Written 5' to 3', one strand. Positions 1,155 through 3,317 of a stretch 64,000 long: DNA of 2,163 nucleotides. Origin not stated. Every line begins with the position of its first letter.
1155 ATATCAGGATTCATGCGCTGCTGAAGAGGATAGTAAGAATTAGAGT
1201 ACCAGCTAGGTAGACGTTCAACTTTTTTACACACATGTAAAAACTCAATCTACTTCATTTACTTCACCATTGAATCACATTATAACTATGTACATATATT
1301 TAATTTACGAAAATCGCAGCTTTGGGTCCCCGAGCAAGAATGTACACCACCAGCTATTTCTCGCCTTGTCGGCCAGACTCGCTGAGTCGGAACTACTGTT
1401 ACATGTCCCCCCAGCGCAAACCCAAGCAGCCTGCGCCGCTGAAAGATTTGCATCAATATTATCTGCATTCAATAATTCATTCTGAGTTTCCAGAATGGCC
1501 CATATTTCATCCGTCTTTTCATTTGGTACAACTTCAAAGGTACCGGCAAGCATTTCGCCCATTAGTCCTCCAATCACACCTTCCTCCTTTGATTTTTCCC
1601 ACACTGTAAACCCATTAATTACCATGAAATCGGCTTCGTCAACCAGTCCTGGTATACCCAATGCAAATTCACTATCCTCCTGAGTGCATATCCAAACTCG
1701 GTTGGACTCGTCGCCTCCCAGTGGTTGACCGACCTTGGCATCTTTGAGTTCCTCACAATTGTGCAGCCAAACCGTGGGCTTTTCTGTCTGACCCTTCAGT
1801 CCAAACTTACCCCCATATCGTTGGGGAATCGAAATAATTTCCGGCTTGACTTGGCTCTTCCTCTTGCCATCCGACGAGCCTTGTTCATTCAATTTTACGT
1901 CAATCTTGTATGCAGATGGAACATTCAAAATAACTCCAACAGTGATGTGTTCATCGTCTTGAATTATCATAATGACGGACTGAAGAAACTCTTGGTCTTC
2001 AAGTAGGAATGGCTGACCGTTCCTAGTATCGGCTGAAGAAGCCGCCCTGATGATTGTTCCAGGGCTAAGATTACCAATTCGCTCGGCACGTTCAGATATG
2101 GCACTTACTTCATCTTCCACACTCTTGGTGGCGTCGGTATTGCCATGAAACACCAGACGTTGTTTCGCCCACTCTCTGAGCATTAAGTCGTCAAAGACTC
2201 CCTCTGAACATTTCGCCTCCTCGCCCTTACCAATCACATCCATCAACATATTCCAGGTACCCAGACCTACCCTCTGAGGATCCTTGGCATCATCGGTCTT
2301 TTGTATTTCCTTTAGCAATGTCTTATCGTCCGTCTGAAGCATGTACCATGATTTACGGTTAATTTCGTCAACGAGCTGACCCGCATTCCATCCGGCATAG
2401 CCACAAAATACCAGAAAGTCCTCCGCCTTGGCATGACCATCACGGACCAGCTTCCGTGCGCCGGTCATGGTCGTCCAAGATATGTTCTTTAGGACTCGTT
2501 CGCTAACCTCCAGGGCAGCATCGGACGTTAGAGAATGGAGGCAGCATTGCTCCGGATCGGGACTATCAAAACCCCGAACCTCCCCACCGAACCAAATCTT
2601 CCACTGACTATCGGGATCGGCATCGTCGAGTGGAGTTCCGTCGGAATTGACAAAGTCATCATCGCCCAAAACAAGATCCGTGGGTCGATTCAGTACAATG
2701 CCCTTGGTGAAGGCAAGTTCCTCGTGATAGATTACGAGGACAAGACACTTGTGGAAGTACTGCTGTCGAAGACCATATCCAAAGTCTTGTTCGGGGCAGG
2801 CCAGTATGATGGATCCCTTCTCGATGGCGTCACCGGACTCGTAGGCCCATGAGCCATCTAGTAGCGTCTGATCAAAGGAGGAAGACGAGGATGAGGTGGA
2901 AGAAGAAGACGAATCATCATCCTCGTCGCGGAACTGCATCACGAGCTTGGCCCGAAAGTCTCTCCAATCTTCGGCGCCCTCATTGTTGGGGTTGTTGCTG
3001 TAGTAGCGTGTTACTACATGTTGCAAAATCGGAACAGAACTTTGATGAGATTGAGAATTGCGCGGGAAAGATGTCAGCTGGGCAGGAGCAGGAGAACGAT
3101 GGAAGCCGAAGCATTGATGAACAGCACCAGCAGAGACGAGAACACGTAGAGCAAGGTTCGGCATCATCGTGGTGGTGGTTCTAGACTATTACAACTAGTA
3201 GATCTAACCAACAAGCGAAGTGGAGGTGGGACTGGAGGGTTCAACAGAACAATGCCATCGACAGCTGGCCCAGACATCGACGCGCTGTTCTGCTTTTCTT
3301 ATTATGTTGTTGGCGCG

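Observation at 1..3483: Eukaryote-like 3.5-kb block fused to actinobacterial DNA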

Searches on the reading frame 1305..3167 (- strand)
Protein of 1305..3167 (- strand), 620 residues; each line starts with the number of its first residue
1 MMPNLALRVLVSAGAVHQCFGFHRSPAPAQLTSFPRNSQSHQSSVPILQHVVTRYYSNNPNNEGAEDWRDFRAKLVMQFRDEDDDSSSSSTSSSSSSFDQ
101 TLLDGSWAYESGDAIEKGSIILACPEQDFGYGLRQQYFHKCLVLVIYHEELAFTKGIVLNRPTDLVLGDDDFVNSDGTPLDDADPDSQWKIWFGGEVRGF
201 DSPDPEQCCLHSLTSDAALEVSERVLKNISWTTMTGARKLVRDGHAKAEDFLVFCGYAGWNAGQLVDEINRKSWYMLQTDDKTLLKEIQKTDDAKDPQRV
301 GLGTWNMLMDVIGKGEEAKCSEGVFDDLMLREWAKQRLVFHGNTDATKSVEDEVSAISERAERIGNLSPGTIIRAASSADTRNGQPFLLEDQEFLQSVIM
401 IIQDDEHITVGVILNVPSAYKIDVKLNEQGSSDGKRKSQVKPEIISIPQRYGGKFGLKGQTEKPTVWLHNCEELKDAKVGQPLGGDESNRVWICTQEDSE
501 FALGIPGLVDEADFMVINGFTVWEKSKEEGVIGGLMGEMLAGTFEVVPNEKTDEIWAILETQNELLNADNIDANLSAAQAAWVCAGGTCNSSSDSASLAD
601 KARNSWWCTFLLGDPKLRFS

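Call 5: search_protein_families(library=pfam, proteins=[window:1305-3167:-], max_evalue=0.01)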
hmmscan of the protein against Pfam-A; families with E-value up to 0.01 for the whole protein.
window:1305-3167:- (620 aa): 1 family
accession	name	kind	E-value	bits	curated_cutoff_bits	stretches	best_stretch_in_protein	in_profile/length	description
PF02622.21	DUF179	-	7.9e-30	104.3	27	2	133-286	3-141/157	AlgH-like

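Call 7: find_homologous_proteins(query=window:1305-3167:-)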
Query window:1305-3167:- (620 aa): 365 proteins with E <= 0.001 among 8000 candidates; the best 120 are listed.
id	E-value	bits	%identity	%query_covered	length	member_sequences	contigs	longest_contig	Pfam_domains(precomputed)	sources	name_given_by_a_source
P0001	0.0e+0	1434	100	100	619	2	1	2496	PF02622.22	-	-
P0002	2.0e-269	914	68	99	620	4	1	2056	PF02622.22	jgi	-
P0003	1.9e-214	732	71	75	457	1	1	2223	PF02622.22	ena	-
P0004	2.0e-204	699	56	90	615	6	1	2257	PF02622.22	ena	-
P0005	3.2e-202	692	56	90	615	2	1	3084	PF02622.22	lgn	-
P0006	2.0e-201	689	55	89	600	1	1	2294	PF02622.22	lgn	-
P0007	1.9e-199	682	55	91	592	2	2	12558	PF02622.22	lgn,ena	-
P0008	6.8e-199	681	55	89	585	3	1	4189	PF02622.22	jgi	-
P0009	6.9e-196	671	52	99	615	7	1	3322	PF02622.22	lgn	-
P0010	8.8e-187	641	55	89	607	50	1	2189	PF02622.22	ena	-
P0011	1.7e-166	574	48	91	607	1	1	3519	PF02622.22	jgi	-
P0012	8.4e-158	545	48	89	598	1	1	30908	PF02622.22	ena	-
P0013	2.4e-149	517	45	92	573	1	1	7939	PF02622.22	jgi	-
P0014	2.3e-145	504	43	98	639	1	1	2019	PF02622.22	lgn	-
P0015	7.5e-140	486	40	99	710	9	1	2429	PF02622.22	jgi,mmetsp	mmetsp:Transcript_19595/g.28387 ORF Transcript_19595/g.28387 Transcript_19595/m.28387 type:complete 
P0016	3.9e-139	483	42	89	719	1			PF02622.22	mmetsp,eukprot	mmetsp:Transcript_13801/g.18889 ORF Transcript_13801/g.18889 Transcript_13801/m.18889 type:complete 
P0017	5.3e-126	440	41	88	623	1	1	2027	PF02622.22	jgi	-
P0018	1.4e-125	438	40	90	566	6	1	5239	PF02622.22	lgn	-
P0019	2.8e-124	434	42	88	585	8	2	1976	PF02622.22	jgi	-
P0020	8.0e-124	433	41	89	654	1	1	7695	PF02622.22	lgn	-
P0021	4.3e-123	430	42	88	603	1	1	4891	PF02622.22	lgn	-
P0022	3.6e-121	424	40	88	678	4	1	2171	PF02622.22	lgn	-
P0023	6.0e-121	423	39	89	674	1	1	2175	PF02622.22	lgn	-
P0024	9.2e-121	422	41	89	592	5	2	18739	PF02622.22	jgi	jgi:putative AlgH/UPF0301 family transcriptional regulator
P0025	1.4e-120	422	40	93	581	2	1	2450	PF02622.22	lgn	-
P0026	1.5e-120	422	42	83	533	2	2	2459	PF02622.22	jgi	-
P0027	2.0e-120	421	38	88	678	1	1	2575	PF02622.22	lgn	-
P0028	2.4e-120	421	40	89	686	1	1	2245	PF02622.22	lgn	-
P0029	2.6e-120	421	39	89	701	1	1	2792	PF02622.22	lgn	-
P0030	3.8e-120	420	40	89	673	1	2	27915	PF02622.22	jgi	jgi:putative AlgH/UPF0301 family transcriptional regulator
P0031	9.6e-120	419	39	89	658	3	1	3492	PF02622.22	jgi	jgi:putative AlgH/UPF0301 family transcriptional regulator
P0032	1.2e-119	419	39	88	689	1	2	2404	PF02622.22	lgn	-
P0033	1.3e-119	419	38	98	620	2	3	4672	PF02622.22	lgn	-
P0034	3.9e-119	417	40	89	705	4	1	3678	PF02622.22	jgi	jgi:putative AlgH/UPF0301 family transcriptional regulator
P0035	4.3e-119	417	40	93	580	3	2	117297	PF02622.22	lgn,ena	-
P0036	5.5e-119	417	38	89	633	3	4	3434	PF02622.22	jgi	jgi:putative AlgH/UPF0301 family transcriptional regulator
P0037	7.0e-119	416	44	75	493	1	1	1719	PF02622.22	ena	-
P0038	7.4e-119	416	38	98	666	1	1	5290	PF02622.22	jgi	jgi:putative AlgH/UPF0301 family transcriptional regulator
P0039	1.5e-118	415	40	89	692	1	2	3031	PF02622.22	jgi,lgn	-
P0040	2.6e-118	414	40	82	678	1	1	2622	PF02622.22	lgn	-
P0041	3.7e-118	414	38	96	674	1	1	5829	PF02622.22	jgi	jgi:putative AlgH/UPF0301 family transcriptional regulator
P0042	4.3e-118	414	41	89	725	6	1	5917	PF02622.22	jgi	-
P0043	2.6e-117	411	41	83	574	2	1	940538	PF02622.22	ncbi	ncbi:hypothetical protein ACA910_017764 [Epithemia clementina (nom. ined.)]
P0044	3.6e-117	411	41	88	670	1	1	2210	PF02622.22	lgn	-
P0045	4.2e-117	410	39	86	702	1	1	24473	PF02622.22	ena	-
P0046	6.7e-117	410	41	89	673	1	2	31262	PF02622.22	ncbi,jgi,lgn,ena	jgi:putative AlgH/UPF0301 family transcriptional regulator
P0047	1.0e-116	409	40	94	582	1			PF02622.22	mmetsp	mmetsp:Transcript_2798/g.3981 ORF Transcript_2798/g.3981 Transcript_2798/m.3981 type:complete len:58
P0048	1.2e-116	409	38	89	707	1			PF02622.22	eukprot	eukprot:scaffold11032_cov122-Cylindrotheca_fusiformis.AAC.13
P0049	1.3e-116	409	39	89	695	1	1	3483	PF02622.22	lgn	-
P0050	3.6e-116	407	39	89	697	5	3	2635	PF02622.22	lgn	-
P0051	3.7e-116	407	39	89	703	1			PF02622.22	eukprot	eukprot:scaffold2536_cov169-Amphora_coffeaeformis.AAC.31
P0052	5.5e-116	407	36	93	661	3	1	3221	PF02622.22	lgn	-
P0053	6.6e-116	406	41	89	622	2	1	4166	PF02622.22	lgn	-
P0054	6.6e-116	406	36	98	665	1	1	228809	PF02622.22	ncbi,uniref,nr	ncbi:unnamed protein product [Cylindrotheca closterium]|uniref:YqgE/AlgH family protein n=1 Tax=Cyli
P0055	7.5e-116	406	39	89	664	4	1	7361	PF02622.22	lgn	-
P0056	8.3e-116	406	37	95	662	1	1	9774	PF02622.22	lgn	-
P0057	9.5e-116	406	40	89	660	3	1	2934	PF02622.22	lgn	-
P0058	1.1e-115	406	39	89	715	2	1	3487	PF02622.22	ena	-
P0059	1.5e-115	405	37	89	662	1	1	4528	PF02622.22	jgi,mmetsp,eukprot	mmetsp:Transcript_45677/g.110671 ORF Transcript_45677/g.110671 Transcript_45677/m.110671 type:comple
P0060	2.4e-115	405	38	89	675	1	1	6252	PF02622.22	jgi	jgi:putative AlgH/UPF0301 family transcriptional regulator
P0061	3.2e-115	404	36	89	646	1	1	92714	PF02622.22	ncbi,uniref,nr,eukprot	ncbi:UPF0301 protein [Seminavis robusta]|uniref:UPF0301 protein n=1 Tax=Seminavis robusta TaxID=5689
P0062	3.7e-115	404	40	89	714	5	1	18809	PF02622.22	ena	-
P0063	5.6e-115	403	39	84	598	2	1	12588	PF02622.22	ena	-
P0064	6.6e-115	403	39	83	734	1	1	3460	PF02622.22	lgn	-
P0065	9.3e-115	403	39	89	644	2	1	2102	PF02622.22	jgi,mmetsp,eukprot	mmetsp:Transcript_27123/g.42151 ORF Transcript_27123/g.42151 Transcript_27123/m.42151 type:complete 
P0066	1.1e-114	402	40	89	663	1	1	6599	PF02622.22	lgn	-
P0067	1.4e-114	402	38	86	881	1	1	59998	PF02622.22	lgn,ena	-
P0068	1.5e-114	402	39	89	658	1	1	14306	PF02622.22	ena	-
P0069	2.5e-114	401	39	85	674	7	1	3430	PF02622.22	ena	-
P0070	3.5e-114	401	41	88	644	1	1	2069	PF02622.22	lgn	-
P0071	3.9e-114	401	38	86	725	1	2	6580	PF02622.22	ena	-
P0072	4.6e-114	400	40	82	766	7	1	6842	PF02622.22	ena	-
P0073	5.6e-114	400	41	83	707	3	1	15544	PF02622.22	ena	-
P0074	6.2e-114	400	39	89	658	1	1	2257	PF02622.22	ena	-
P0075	7.5e-114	400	39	89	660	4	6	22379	PF02622.22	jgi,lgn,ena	-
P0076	9.4e-114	399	38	89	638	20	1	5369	PF02622.22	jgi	jgi:putative AlgH/UPF0301 family transcriptional regulator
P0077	1.3e-113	399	39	89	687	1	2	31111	PF02622.22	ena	-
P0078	1.3e-113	399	36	90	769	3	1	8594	PF02622.22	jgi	-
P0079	1.4e-113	399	39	89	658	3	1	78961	PF02622.22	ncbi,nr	ncbi:putative ACR [Fragilaria crotonensis]|nr:putative ACR [Fragilaria crotonensis]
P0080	1.4e-113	399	36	89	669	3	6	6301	PF02622.22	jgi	-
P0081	1.9e-113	398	37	89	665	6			PF02622.22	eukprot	eukprot:CAMPEP_0201202340 /NCGR_PEP_ID=MMETSP0851-20130426/164753_1 /ASSEMBLY_ACC=CAM_ASM_000631 /TA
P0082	2.0e-113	398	39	85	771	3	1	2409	PF02622.22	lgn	-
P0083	2.3e-113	398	37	89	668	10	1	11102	PF02622.22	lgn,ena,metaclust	metaclust:\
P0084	2.5e-113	398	39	88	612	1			PF02622.22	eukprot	eukprot:jgi/Psemu1/223926/e_gw1.1400.7.1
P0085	2.9e-113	398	38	100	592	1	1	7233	PF02622.22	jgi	jgi:putative AlgH/UPF0301 family transcriptional regulator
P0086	3.1e-113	398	39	89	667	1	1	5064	PF02622.22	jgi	jgi:putative AlgH/UPF0301 family transcriptional regulator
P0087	3.4e-113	397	40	89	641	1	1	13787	PF02622.22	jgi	jgi:putative AlgH/UPF0301 family transcriptional regulator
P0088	6.8e-113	396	38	89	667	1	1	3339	PF02622.22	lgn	-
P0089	9.9e-113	396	37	89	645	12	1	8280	PF02622.22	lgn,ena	-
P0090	1.8e-112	395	38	89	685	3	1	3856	PF02622.22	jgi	jgi:putative AlgH/UPF0301 family transcriptional regulator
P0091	1.9e-112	395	38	89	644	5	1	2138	PF02622.22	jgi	jgi:putative AlgH/UPF0301 family transcriptional regulator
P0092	2.0e-112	395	39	89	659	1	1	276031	PF02622.22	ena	-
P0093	2.1e-112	395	39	88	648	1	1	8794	PF02622.22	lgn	-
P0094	3.1e-112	394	36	89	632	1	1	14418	PF02622.22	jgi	jgi:putative AlgH/UPF0301 family transcriptional regulator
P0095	5.8e-112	393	38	87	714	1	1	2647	PF02622.22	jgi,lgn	-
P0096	6.0e-112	393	37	89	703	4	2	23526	PF02622.22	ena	-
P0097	6.4e-112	393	38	88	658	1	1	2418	PF02622.22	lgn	-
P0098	9.4e-112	393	37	83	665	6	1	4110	PF02622.22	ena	-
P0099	9.8e-112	393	39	85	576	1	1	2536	PF02622.22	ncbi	ncbi:MAG: hypothetical protein SGILL_010140, partial [Bacillariaceae sp.]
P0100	9.9e-112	393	35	99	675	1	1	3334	PF02622.22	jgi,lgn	jgi:putative AlgH/UPF0301 family transcriptional regulator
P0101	1.2e-111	392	38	90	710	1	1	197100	PF02622.22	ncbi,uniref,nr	ncbi:unnamed protein product [Pseudo-nitzschia multistriata]|uniref:YqgE/AlgH family protein n=1 Tax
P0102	1.4e-111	392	35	89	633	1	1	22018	PF02622.22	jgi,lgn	-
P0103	1.4e-111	392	41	78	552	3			PF02622.22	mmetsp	mmetsp:Transcript_45024/g.109432 ORF Transcript_45024/g.109432 Transcript_45024/m.109432 type:comple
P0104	1.4e-111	392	40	89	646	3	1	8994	PF02622.22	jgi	jgi:putative AlgH/UPF0301 family transcriptional regulator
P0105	1.7e-111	392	38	89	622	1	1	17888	PF02622.22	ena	-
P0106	1.7e-111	392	38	90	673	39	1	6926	PF02622.22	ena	-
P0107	2.0e-111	392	38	87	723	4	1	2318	PF02622.22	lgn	-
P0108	2.1e-111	392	38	92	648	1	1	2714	PF02622.22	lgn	-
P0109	2.7e-111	391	39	89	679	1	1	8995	PF02622.22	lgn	-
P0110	2.7e-111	391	36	89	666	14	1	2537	PF02622.22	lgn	-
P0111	2.8e-111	391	39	83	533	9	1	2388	PF02622.22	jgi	jgi:putative AlgH/UPF0301 family transcriptional regulator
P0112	3.7e-111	391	41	82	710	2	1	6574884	PF02622.22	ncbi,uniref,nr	ncbi:ACR COG1678 domain containing protein [Nitzschia inconspicua]|uniref:ACR COG1678 domain contain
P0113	4.1e-111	391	37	89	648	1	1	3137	PF02622.22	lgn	-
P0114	4.8e-111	390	38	89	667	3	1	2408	PF02622.22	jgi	jgi:putative AlgH/UPF0301 family transcriptional regulator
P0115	5.1e-111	390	38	89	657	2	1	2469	PF02622.22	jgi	jgi:putative AlgH/UPF0301 family transcriptional regulator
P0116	5.7e-111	390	39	81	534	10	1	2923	PF02622.22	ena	-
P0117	1.3e-110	389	40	89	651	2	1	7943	PF02622.22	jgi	jgi:putative AlgH/UPF0301 family transcriptional regulator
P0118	2.0e-110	388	39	90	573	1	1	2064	PF02622.22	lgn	-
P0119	2.5e-110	388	38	87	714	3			PF02622.22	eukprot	eukprot:CAMPEP_0116103516 /NCGR_PEP_ID=MMETSP0327-20121206/13925_1 /TAXON_ID=44447 /ORGANISM="Pseudo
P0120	2.6e-110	388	38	89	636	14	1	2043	PF02622.22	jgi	jgi:putative AlgH/UPF0301 family transcriptional regulator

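Call 8: find_encoding_contigs(protein=P0001, flank=10000, max_places=10)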
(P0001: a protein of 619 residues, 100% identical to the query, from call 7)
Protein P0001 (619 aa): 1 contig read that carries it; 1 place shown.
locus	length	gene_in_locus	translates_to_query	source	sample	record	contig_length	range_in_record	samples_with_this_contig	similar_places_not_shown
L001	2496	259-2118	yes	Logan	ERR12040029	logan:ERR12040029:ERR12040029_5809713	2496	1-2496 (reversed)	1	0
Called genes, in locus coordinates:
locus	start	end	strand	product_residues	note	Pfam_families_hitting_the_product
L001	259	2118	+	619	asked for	PF02622:DUF179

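Call 30: list_cluster_members(proteins=[P0001, P0002, P0003, P0004, P0007, P0010, P0012, P0015, P0016, P0047])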
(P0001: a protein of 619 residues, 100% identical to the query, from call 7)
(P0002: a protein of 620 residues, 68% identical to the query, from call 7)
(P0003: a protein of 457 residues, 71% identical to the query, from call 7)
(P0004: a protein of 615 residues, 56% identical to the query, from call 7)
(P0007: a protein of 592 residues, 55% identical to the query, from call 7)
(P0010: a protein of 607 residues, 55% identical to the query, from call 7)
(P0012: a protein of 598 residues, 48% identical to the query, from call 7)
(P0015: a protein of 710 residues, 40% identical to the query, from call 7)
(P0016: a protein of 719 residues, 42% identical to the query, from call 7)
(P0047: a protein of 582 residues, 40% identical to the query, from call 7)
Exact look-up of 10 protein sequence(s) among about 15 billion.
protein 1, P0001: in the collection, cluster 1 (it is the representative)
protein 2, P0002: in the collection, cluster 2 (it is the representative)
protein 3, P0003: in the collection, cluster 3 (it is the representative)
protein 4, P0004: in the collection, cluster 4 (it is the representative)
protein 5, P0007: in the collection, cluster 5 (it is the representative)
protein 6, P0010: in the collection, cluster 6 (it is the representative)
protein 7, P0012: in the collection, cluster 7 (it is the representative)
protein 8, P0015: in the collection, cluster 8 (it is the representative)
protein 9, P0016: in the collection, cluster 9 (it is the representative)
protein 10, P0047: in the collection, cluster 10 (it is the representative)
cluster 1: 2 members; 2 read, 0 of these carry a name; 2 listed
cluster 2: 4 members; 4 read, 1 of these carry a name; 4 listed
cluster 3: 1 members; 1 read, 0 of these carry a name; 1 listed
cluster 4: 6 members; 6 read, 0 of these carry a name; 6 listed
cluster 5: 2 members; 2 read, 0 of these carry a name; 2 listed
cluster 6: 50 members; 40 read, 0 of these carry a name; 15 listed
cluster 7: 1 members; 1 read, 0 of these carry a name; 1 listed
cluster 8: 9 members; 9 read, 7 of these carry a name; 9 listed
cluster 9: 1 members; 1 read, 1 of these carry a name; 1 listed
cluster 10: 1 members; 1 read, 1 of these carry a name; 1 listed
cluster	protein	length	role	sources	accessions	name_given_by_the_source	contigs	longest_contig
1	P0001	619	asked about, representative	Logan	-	-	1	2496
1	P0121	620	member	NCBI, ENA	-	-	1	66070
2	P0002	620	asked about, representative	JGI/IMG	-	-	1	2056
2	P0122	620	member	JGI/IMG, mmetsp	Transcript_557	Transcript_557/g.831 ORF Transcript_557/g.831 Transcript_557/m.831 type:complete len:621 ...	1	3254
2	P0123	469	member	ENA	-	-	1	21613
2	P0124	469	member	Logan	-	-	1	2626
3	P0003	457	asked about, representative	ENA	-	-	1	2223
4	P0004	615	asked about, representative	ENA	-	-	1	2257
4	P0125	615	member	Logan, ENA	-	-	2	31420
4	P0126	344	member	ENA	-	-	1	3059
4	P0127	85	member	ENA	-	-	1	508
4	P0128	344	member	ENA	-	-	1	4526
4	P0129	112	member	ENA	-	-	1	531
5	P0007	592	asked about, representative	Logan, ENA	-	-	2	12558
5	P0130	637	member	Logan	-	-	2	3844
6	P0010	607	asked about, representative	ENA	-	-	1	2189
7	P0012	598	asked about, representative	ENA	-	-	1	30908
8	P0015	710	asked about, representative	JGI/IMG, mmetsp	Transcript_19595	Transcript_19595/g.28387 ORF Transcript_19595/g.28387 Transcript_19595/m.28387 ...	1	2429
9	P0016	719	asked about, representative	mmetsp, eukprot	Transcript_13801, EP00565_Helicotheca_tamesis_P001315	Transcript_13801/g.18889 ORF Transcript_13801/g.18889 Transcript_13801/m.18889 ... | CAMPEP_0185728116 /NCGR_PEP_ID=MMETSP1171-20130828/3587_1 /TAXON_ID=374046 ...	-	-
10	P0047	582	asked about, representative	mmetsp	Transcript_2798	Transcript_2798/g.3981 ORF Transcript_2798/g.3981 Transcript_2798/m.3981 type:complete ...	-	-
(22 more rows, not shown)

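Call 31: find_encoding_contigs(protein=window:1305-3167:-, flank=10000, max_places=10)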
Protein window:1305-3167:- (620 aa): no gene with exactly this product is on record in the collection.

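Call 32: find_encoding_contigs(protein=P0007, flank=10000, max_places=4)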
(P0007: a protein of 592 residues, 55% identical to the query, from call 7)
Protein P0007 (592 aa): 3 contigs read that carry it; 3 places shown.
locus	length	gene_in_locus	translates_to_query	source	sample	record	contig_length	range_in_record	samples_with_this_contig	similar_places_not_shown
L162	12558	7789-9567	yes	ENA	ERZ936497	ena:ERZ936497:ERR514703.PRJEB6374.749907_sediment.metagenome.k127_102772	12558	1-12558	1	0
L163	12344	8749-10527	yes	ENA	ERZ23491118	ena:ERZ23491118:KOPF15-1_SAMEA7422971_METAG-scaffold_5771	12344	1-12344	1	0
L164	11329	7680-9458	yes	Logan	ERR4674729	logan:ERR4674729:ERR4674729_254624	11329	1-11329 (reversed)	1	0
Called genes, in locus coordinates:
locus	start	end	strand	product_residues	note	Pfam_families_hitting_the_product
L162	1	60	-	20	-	?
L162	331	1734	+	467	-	-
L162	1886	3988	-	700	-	PF00069:Pkinase, PF06479:Ribonuc_2-5A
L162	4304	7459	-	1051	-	PF00069:Pkinase, PF07714:PK_Tyr_Ser-Thr (weak)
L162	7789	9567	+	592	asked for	PF02622:DUF179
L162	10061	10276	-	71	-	-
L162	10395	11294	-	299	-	PF12937:F-box-like (weak)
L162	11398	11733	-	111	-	-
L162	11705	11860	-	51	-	-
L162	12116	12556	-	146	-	?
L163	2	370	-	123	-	?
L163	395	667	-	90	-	-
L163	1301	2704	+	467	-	-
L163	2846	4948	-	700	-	PF00069:Pkinase, PF06479:Ribonuc_2-5A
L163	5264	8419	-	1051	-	PF00069:Pkinase, PF07714:PK_Tyr_Ser-Thr (weak)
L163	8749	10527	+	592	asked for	PF02622:DUF179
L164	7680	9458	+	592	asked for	PF02622:DUF179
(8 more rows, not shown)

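Call 33: find_encoding_contigs(protein=P0012, flank=10000, max_places=4)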
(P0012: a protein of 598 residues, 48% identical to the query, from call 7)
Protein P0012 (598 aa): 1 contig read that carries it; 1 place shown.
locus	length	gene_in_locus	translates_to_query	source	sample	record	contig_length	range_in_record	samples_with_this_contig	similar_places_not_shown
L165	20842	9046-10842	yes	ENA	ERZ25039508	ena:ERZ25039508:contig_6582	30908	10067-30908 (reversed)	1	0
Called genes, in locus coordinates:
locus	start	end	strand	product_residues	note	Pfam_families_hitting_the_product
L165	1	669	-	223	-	?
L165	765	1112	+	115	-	-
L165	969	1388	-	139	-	-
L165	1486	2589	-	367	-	PF00501:AMP-binding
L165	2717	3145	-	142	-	PF13356:Arm-DNA-bind_3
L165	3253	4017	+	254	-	-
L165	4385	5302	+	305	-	-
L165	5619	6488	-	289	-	-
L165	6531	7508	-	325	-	PF03137:OATP (weak), PF07690:MFS_1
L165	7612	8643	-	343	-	PF00036:EF-hand_1 (faint), PF13405:EF-hand_6 (faint), PF13499:EF-hand_7, PF13202:EF-hand_5 (faint), PF00083:Sugar_tr, PF07690:MFS_1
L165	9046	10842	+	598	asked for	PF02622:DUF179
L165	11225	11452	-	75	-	-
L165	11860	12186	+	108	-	-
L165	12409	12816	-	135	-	-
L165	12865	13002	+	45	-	-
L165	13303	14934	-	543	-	PF13393:tRNA-synt_His, PF00587:tRNA-synt_2b (faint), PF03129:HGTP_anticodon (weak)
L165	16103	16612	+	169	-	-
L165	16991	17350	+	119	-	PF00125:Histone, PF26281:Histone_ABTB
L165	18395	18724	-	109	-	-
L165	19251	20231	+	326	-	-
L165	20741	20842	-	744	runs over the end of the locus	PF16095:COR-A, PF13365:Trypsin_2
